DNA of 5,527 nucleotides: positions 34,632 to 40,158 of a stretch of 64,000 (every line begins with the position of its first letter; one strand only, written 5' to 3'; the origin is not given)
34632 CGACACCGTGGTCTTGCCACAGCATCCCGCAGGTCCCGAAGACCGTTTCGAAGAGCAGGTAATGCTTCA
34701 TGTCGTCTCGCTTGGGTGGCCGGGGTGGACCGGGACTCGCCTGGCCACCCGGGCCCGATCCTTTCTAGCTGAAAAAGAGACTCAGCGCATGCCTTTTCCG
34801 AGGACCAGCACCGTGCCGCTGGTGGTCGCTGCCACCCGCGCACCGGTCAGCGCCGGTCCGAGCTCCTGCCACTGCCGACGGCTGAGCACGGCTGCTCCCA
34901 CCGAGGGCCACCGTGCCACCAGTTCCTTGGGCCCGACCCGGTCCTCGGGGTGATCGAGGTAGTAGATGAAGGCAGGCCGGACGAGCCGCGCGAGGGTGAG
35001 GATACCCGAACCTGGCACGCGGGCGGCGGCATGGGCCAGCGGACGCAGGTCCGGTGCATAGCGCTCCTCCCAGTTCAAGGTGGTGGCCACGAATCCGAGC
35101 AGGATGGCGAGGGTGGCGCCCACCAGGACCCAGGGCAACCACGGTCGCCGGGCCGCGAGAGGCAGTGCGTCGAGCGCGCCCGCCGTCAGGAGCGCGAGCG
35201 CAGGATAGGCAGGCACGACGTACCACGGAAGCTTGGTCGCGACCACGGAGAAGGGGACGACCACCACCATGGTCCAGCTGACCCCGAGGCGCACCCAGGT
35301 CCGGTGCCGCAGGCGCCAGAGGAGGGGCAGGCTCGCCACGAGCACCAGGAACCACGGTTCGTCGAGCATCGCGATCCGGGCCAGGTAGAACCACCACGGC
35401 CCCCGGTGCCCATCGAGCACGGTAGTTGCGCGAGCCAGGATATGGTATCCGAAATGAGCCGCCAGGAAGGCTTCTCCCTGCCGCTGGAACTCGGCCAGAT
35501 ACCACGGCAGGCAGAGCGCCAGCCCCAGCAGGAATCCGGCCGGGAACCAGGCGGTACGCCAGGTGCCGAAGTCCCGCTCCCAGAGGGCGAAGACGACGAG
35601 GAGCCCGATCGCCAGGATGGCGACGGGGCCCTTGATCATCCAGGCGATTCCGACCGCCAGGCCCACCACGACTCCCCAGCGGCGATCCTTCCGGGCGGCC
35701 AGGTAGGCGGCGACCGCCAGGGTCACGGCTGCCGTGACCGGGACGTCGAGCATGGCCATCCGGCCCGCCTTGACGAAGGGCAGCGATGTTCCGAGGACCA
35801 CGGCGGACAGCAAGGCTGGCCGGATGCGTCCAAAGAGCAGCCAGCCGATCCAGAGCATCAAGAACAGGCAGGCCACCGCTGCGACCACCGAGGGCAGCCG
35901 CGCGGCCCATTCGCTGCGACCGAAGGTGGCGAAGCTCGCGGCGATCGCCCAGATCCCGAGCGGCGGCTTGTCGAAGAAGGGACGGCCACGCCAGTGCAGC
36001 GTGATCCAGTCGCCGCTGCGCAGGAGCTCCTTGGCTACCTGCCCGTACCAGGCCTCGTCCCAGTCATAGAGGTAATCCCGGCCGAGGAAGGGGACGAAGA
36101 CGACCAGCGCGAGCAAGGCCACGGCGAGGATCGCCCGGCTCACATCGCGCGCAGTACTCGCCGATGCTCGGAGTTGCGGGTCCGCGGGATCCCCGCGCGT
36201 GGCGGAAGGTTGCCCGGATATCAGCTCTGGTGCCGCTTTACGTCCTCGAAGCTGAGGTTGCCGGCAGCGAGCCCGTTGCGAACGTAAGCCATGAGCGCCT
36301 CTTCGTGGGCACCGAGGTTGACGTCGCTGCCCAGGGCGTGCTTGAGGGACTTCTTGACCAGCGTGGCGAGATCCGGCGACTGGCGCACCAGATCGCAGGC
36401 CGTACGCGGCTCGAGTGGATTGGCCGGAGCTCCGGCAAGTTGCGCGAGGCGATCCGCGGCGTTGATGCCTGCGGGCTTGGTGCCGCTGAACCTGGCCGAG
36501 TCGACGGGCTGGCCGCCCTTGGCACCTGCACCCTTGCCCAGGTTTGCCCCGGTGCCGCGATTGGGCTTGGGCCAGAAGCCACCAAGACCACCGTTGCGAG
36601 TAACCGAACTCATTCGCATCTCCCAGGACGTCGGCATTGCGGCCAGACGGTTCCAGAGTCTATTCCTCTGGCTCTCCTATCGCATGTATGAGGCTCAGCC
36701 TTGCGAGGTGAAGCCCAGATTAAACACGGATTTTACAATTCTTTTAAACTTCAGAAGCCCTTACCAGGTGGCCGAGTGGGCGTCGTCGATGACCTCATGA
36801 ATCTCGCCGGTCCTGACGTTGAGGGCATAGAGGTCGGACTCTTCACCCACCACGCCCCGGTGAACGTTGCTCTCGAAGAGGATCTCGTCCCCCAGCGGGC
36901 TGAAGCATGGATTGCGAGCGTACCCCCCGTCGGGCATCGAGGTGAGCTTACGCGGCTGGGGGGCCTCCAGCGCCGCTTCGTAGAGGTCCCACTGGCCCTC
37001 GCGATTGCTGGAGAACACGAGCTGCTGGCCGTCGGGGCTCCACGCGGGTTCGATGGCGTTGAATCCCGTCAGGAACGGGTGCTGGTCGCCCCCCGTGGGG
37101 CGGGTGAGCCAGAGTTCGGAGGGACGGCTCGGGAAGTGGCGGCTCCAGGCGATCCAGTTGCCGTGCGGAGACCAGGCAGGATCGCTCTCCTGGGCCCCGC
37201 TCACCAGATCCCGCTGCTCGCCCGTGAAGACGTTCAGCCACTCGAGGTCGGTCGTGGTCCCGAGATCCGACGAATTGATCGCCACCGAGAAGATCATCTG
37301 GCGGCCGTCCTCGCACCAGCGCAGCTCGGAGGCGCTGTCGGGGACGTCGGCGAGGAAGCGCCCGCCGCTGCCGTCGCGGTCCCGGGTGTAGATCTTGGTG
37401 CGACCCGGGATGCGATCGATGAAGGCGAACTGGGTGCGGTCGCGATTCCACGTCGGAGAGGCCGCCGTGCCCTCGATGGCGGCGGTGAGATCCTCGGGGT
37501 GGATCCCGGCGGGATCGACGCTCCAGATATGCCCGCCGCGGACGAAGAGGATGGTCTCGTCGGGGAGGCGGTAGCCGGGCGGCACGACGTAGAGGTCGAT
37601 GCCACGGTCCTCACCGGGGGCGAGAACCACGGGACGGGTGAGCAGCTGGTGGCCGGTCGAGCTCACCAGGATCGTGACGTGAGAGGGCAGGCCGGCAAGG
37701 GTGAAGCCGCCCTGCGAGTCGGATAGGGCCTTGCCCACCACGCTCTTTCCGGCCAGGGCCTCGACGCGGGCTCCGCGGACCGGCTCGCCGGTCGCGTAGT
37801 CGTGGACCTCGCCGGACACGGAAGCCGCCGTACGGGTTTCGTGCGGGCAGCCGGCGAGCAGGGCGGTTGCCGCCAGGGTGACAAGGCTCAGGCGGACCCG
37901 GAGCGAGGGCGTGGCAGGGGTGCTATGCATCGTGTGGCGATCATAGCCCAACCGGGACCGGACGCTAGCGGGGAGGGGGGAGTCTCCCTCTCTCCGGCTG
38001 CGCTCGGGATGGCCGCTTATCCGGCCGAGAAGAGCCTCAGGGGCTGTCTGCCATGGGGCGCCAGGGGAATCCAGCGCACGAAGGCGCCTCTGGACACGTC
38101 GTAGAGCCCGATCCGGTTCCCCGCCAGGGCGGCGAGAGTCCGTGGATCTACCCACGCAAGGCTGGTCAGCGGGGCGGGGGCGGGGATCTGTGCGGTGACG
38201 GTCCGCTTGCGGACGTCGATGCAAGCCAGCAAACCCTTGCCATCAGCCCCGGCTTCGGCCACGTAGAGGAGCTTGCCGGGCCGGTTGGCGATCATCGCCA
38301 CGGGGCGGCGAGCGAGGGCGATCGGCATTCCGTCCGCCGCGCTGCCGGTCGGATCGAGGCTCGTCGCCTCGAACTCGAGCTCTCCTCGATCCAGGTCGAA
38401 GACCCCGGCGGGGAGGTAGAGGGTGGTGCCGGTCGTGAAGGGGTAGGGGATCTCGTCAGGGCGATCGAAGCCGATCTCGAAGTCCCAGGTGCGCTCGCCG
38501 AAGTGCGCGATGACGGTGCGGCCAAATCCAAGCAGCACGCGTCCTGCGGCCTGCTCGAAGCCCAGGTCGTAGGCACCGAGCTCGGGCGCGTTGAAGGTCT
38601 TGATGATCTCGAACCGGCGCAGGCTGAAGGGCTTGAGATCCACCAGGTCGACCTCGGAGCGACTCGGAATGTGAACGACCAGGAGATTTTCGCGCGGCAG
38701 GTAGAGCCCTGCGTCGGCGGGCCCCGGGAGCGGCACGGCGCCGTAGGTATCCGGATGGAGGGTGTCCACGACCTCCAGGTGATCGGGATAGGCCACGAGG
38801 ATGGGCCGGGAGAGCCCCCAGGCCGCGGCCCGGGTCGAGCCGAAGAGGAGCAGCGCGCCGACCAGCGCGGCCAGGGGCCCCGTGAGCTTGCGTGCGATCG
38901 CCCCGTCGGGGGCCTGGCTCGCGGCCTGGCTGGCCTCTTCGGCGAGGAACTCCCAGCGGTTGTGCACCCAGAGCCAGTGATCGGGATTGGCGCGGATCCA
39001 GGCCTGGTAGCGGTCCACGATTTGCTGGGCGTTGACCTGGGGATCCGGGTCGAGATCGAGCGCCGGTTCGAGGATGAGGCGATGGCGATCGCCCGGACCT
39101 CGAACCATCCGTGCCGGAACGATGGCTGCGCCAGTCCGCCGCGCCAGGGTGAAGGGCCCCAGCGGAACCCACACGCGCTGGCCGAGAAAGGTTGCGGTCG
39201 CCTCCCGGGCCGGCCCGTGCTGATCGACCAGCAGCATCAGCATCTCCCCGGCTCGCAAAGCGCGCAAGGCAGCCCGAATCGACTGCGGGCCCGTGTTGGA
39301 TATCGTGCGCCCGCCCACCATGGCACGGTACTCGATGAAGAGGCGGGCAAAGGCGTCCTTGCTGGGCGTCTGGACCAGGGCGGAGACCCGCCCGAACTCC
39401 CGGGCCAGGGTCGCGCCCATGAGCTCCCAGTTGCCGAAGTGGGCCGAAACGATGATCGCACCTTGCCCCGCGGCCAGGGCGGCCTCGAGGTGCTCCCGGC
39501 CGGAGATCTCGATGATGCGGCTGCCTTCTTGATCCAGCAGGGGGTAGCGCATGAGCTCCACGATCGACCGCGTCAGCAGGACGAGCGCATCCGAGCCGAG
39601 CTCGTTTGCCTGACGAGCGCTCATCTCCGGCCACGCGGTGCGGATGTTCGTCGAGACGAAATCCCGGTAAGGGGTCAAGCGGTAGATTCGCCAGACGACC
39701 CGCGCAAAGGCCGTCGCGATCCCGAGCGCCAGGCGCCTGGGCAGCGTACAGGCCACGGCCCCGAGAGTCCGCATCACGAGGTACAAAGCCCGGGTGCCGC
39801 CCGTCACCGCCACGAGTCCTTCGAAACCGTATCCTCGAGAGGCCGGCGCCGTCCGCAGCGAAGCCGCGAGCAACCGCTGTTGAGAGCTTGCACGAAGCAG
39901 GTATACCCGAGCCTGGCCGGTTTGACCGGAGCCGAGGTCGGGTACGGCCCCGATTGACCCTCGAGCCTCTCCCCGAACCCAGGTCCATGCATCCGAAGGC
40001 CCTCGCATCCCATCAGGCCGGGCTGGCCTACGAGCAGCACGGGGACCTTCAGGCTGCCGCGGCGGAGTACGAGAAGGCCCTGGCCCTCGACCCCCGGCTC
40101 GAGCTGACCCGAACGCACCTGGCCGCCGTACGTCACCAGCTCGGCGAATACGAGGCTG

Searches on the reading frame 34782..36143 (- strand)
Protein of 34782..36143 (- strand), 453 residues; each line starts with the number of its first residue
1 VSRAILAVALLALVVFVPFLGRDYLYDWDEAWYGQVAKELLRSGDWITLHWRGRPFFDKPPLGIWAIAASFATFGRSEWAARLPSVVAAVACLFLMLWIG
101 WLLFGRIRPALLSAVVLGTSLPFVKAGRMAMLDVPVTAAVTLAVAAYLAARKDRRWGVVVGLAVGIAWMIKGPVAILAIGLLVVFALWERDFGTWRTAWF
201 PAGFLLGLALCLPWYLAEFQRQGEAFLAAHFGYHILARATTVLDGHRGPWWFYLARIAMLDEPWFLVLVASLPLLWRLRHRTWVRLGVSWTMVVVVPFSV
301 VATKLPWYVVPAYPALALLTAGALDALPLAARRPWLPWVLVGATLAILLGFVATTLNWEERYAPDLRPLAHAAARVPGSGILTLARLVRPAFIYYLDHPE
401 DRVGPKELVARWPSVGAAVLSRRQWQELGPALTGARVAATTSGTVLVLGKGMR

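Call 55: search_protein_families(library=pfam, proteins=[window:34782-36143:-], max_evalue=0.0001)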
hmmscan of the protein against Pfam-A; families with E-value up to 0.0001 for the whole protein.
window:34782-36143:- (453 aa): 2 families
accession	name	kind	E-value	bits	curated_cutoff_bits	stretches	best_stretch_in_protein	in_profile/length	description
PF13231.12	PMT_2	-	5.6e-19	69.4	26.1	1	58-214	1-157/160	Dolichyl-phosphate-mannose-protein mannosyltransferase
PF02366.24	PMT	-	3.6e-12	46.8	22.7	1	31-218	26-234/245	Dolichyl-phosphate-mannose-protein mannosyltransferase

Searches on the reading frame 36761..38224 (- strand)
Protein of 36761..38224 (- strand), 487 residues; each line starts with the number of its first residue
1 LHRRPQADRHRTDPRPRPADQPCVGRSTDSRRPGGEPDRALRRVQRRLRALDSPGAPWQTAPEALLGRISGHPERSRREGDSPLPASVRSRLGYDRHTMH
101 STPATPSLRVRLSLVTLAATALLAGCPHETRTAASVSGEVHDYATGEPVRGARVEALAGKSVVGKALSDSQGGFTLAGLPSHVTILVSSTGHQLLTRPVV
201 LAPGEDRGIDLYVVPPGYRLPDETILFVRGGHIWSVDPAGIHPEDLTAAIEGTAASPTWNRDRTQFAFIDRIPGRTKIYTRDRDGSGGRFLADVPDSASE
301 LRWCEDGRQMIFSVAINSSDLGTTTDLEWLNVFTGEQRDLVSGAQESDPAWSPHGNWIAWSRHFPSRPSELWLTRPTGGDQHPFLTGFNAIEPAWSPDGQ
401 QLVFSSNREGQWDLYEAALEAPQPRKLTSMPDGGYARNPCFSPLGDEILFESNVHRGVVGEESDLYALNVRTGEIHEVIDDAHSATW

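Call 55: search_protein_families(library=pfam, proteins=[window:36761-38224:-], max_evalue=0.0001)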
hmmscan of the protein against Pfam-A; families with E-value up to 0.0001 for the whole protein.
window:36761-38224:- (487 aa): 3 families
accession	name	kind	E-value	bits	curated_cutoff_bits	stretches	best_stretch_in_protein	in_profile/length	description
PF07676.18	PD40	-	6.2e-17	61.5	20.9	1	386-415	7-37/38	WD40-like Beta Propeller Repeat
PF13620.12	CarboxypepD_reg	-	4.4e-11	43.4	32.3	1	135-211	1-79/82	Carboxypeptidase regulatory-like domain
PF13715.12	CarbopepD_reg_2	-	6.4e-05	23.3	32.2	0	136-206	1-69/88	CarboxypepD_reg-like domain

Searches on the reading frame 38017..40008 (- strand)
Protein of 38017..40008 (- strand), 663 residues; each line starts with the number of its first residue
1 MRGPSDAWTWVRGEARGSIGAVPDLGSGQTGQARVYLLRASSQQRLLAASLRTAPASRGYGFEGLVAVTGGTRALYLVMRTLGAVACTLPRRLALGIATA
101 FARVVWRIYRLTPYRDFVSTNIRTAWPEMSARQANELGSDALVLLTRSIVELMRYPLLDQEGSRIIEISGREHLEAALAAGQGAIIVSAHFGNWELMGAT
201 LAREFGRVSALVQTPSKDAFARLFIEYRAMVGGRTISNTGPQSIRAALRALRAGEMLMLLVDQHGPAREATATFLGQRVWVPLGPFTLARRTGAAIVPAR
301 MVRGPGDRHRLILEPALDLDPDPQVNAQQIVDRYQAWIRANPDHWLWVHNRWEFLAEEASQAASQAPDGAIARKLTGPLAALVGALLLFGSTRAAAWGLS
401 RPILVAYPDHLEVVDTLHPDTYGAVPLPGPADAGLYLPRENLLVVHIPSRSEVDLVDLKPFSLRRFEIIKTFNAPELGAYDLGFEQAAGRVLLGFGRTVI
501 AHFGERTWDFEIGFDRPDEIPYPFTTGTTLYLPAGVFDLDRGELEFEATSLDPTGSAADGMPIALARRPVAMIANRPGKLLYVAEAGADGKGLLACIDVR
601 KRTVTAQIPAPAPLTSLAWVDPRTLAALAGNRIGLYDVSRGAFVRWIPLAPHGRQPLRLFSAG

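Call 55: search_protein_families(library=pfam, proteins=[window:38017-40008:-], max_evalue=0.0001)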
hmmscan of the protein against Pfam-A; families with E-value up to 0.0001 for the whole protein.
window:38017-40008:- (663 aa): 1 family
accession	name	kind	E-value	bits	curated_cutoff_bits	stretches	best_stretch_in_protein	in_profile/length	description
PF03279.18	Lip_A_acyltrans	-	1.9e-37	129.5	22.3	1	77-352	18-293/295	Bacterial lipid A biosynthesis acyltransferase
